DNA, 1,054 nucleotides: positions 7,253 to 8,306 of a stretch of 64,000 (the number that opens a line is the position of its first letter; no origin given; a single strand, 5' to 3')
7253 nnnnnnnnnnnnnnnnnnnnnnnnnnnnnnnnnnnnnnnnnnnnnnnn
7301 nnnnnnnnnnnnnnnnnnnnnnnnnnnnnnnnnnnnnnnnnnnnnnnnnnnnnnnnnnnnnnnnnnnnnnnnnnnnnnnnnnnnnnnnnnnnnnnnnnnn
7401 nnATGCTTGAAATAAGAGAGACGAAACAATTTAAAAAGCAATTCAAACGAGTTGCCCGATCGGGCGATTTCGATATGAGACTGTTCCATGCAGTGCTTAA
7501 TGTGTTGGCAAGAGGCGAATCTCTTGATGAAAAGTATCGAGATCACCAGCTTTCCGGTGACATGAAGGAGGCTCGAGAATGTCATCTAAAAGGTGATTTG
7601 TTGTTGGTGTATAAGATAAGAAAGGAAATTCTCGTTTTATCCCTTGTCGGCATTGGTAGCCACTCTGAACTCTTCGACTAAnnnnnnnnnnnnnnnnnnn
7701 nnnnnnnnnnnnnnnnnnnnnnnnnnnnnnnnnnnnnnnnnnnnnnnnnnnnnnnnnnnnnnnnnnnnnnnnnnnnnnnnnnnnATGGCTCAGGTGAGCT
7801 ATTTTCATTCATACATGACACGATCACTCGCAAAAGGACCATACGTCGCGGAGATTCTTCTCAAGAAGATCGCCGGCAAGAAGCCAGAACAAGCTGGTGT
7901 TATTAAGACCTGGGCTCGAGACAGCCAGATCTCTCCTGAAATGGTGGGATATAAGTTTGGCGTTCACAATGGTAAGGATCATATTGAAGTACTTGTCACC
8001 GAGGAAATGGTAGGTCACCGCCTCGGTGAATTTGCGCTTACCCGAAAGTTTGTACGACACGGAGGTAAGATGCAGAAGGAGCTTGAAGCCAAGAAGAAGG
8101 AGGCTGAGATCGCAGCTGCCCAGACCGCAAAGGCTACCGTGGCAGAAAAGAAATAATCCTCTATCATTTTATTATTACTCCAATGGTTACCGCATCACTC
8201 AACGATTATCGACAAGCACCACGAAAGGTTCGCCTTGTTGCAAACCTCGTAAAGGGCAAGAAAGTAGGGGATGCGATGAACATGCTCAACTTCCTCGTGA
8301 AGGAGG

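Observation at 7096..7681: dinJ-yafQ toxin-antitoxin module inserted between rplB and rpsS inside the S10 operon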

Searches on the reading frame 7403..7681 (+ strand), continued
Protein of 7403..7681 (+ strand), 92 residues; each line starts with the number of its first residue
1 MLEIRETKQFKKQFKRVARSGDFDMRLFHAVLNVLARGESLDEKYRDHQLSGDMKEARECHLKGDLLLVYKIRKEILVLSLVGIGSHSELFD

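Call 83: find_encoding_contigs(protein=P0010, flank=3000, max_places=3)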
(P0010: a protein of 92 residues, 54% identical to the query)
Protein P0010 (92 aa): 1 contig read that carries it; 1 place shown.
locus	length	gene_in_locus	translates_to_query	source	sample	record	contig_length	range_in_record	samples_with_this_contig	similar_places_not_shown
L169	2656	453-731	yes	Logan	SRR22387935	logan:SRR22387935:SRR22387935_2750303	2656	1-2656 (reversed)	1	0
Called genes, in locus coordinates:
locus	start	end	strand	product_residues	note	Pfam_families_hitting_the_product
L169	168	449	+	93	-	PF04221:RelB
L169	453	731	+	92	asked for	PF15738:YafQ_toxin, PF05016:ParE_toxin (weak)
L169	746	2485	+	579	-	-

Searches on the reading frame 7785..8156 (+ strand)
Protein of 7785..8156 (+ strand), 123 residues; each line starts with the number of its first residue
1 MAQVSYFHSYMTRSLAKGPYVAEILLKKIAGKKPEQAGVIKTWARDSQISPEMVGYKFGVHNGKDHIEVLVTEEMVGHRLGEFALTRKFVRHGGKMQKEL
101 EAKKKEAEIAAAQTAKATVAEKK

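Call 3: search_protein_families(library=pfam, proteins=[window:7785-8156:+, window:7812-8156:+], max_evalue=0.01)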
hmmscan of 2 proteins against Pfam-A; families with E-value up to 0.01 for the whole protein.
window:7785-8156:+ (123 aa): 1 family
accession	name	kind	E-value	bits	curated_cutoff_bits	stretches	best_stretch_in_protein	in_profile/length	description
PF00203.26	Ribosomal_S19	-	1.1e-31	108.9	27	1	13-92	1-81/81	Ribosomal protein S19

window:7812-8156:+ (114 aa): 1 family
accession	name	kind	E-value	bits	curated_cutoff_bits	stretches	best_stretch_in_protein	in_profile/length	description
PF00203.26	Ribosomal_S19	-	8.8e-32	109.2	27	1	4-83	1-81/81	Ribosomal protein S19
